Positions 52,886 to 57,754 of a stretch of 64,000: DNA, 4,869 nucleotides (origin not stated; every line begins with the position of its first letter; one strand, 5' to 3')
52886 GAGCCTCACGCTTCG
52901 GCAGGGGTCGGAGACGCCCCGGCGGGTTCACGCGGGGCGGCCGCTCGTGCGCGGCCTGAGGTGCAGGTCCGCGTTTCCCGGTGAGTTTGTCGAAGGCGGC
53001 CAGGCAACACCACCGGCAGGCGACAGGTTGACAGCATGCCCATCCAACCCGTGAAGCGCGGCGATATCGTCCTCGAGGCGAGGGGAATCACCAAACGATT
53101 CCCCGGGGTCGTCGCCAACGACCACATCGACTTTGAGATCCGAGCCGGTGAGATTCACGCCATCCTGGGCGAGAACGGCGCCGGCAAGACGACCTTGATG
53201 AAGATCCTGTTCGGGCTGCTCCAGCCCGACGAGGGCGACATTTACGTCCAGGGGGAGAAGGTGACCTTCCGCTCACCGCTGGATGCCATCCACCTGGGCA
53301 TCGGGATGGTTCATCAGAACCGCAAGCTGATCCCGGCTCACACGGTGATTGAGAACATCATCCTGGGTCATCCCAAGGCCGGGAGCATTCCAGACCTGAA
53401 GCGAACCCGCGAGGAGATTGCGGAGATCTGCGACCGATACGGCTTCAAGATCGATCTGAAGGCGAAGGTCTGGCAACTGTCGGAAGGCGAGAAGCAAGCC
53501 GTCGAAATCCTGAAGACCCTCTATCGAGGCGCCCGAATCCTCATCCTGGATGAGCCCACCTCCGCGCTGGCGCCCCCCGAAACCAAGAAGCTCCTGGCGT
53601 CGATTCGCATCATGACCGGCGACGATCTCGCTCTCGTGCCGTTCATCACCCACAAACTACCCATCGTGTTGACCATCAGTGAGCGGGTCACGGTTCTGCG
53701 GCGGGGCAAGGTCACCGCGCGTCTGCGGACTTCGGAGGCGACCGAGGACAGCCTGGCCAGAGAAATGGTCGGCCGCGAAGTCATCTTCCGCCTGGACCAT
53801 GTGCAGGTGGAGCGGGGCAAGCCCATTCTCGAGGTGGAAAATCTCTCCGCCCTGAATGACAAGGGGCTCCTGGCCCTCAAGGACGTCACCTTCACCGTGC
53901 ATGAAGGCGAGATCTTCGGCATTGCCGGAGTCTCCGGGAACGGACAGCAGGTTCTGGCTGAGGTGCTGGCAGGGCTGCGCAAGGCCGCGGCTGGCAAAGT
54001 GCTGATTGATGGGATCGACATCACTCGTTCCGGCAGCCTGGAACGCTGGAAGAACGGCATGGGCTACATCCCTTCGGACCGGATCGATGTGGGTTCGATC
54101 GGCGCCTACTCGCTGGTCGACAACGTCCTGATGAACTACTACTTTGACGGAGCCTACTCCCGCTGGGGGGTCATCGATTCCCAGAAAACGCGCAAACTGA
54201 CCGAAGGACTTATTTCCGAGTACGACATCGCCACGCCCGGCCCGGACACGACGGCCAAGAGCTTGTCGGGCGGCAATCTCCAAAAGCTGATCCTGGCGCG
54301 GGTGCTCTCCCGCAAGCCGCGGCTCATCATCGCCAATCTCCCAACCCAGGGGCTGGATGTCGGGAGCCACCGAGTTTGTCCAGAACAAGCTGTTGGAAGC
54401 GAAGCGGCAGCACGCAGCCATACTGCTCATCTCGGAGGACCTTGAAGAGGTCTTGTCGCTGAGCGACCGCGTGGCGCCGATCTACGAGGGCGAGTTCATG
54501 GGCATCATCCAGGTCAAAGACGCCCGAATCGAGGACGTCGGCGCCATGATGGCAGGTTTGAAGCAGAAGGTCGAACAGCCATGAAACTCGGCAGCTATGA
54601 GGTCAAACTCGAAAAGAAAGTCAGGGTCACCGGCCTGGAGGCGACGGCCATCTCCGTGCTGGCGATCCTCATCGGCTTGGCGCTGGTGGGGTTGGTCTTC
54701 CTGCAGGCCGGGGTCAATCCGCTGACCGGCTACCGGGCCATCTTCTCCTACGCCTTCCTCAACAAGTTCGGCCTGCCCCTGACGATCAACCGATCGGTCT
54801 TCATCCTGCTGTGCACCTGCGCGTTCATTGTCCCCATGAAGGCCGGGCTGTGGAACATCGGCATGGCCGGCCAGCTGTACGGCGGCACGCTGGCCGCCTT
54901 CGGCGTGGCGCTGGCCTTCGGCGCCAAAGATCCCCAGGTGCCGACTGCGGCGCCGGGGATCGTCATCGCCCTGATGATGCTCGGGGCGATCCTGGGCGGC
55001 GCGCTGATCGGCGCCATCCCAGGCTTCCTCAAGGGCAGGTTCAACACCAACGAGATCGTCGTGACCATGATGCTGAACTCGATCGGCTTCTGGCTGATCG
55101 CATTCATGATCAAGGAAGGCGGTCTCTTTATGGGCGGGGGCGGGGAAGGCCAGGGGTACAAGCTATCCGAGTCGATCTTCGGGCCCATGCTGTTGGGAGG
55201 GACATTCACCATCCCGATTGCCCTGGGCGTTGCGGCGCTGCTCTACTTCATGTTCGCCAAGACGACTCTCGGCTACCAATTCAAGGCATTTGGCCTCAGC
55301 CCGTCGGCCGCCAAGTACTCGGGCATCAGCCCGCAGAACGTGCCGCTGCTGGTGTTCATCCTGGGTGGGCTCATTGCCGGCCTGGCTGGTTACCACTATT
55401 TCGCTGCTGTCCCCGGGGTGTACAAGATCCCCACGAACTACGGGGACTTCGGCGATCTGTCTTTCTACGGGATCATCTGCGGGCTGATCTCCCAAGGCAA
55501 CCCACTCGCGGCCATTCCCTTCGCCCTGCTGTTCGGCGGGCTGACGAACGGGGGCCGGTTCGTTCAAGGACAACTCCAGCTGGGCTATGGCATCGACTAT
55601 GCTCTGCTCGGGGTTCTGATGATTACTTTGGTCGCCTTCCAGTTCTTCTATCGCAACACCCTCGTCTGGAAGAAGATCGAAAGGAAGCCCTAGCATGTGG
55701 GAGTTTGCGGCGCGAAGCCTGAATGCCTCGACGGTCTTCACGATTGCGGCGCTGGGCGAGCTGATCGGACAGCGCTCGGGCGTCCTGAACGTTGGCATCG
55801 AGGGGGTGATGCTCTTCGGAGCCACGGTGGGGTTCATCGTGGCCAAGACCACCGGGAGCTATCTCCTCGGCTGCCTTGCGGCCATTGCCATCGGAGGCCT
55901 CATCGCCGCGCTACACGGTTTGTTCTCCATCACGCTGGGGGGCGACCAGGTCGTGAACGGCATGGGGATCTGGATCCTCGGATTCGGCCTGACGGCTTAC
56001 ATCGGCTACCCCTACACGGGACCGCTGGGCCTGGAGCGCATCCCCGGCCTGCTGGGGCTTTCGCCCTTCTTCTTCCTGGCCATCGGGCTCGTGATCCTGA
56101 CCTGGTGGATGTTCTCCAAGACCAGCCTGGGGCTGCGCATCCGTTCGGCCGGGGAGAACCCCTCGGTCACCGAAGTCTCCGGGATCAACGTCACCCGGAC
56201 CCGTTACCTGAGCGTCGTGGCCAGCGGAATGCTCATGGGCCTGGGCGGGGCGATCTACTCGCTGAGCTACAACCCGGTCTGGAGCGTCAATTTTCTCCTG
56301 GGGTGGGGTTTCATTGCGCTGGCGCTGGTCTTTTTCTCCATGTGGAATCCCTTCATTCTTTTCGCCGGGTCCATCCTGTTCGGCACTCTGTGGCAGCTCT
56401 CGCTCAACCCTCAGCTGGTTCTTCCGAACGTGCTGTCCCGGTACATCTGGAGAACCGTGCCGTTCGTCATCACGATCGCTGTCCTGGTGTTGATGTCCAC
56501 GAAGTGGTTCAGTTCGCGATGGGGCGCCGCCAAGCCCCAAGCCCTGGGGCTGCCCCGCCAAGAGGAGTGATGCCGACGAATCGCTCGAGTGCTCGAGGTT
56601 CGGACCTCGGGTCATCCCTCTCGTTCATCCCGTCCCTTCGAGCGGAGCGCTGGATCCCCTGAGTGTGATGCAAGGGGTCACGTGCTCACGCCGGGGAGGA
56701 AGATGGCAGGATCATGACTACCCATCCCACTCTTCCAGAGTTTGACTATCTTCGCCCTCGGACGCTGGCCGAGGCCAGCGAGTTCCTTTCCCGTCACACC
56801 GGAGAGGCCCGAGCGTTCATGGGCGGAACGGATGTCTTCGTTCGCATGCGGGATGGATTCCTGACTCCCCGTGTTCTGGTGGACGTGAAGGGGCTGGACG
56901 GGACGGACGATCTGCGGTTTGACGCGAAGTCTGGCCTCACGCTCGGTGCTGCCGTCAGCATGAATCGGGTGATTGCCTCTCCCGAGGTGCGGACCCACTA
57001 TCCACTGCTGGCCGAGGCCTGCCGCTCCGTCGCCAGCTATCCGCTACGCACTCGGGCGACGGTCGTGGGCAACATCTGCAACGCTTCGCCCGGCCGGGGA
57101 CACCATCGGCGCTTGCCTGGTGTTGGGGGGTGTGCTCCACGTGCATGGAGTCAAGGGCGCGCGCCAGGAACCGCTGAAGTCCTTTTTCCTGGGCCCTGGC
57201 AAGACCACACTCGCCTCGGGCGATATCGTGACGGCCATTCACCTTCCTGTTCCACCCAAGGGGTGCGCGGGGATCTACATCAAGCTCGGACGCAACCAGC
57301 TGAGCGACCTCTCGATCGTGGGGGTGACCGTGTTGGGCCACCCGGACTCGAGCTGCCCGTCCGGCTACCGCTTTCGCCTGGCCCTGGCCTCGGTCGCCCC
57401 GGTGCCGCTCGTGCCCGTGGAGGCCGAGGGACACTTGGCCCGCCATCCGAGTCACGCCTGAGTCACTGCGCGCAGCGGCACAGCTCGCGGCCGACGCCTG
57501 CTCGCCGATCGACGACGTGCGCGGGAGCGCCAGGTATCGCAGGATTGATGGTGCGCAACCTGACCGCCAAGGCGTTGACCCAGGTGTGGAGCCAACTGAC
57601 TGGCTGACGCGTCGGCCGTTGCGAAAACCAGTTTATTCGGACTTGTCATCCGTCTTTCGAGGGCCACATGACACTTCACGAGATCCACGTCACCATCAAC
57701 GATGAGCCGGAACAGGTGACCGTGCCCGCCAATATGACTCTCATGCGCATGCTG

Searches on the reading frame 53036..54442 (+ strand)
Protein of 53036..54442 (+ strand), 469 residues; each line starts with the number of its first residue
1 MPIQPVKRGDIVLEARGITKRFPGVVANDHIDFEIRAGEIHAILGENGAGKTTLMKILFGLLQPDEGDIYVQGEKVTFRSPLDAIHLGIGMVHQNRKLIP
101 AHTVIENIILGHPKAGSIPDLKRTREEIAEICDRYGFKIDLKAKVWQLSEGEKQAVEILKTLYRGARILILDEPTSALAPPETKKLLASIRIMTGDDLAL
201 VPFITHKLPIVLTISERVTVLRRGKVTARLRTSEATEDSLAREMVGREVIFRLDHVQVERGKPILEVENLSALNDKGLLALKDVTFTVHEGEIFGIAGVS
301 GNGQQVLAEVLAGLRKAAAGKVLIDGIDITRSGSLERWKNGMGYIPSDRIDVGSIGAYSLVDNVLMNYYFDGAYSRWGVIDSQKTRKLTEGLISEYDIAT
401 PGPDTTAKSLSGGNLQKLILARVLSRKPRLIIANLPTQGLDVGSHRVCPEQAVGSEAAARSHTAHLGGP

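Call 11: search_protein_families(library=pfam, proteins=[window:53036-54442:+], max_evalue=0.001)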
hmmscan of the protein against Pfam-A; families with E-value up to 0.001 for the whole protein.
window:53036-54442:+ (469 aa): 2 families
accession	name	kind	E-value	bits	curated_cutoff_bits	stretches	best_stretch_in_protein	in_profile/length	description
PF00005.33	ABC_tran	-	9.7e-53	178.9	25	2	30-176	3-137/137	ABC transporter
PF13304.12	AAA_21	-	6.2e-11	43.3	27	1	40-96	1-69/304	AAA domain, putative AbiEii toxin, Type IV TA system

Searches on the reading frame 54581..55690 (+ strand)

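Call 11: search_protein_families(library=pfam, proteins=[window:54581-55690:+], max_evalue=0.001)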
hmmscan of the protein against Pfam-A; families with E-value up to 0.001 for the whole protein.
window:54581-55690:+ (370 aa): 1 family
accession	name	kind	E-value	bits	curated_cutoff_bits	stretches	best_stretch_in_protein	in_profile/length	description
PF02653.21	BPD_transp_2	-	3.6e-30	105.5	26.8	1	70-349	7-267/269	Branched-chain amino acid transport system / permease component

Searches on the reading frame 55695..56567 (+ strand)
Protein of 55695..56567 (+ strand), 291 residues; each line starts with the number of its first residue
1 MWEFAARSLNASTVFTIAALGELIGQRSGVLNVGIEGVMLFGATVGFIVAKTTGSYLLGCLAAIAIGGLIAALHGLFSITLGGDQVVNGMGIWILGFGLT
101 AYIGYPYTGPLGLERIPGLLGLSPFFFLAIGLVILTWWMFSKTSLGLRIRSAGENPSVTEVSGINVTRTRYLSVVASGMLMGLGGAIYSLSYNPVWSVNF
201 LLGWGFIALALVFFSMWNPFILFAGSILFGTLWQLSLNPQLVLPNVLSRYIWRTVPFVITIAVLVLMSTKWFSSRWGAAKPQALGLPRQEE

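Call 11: search_protein_families(library=pfam, proteins=[window:55695-56567:+], max_evalue=0.001)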
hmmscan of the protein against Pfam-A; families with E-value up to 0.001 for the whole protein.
window:55695-56567:+ (291 aa): 1 family
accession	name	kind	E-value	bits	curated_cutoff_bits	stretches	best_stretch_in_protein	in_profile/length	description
PF02653.21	BPD_transp_2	-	4.5e-34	118.3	26.8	1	6-264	3-269/269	Branched-chain amino acid transport system / permease component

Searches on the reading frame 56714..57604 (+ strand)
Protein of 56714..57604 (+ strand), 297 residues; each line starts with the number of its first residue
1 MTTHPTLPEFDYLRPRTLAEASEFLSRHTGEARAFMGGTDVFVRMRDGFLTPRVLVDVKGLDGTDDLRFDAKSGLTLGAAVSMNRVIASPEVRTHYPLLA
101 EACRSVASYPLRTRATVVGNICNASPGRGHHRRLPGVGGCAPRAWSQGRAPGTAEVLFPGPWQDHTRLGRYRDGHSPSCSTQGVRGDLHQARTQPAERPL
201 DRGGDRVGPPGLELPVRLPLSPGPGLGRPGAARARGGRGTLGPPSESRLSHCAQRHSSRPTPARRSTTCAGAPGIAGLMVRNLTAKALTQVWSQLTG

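Call 11: search_protein_families(library=pfam, proteins=[window:56714-57604:+], max_evalue=0.001)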
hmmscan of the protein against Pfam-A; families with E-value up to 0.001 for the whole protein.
window:56714-57604:+ (297 aa): 1 family
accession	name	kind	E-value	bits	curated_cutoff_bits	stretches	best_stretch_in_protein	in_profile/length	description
PF00941.27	FAD_binding_5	-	5.7e-26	91.8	27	1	9-126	2-116/170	FAD binding domain in molybdopterin dehydrogenase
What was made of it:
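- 56714..60561 (+): XDH-family hydroxylase set 2 (FAD 56714-57607, 2Fe-2S 57668-58147, Mo subunit about 58207-60561). Pfam FAD_binding_5 (call 11).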
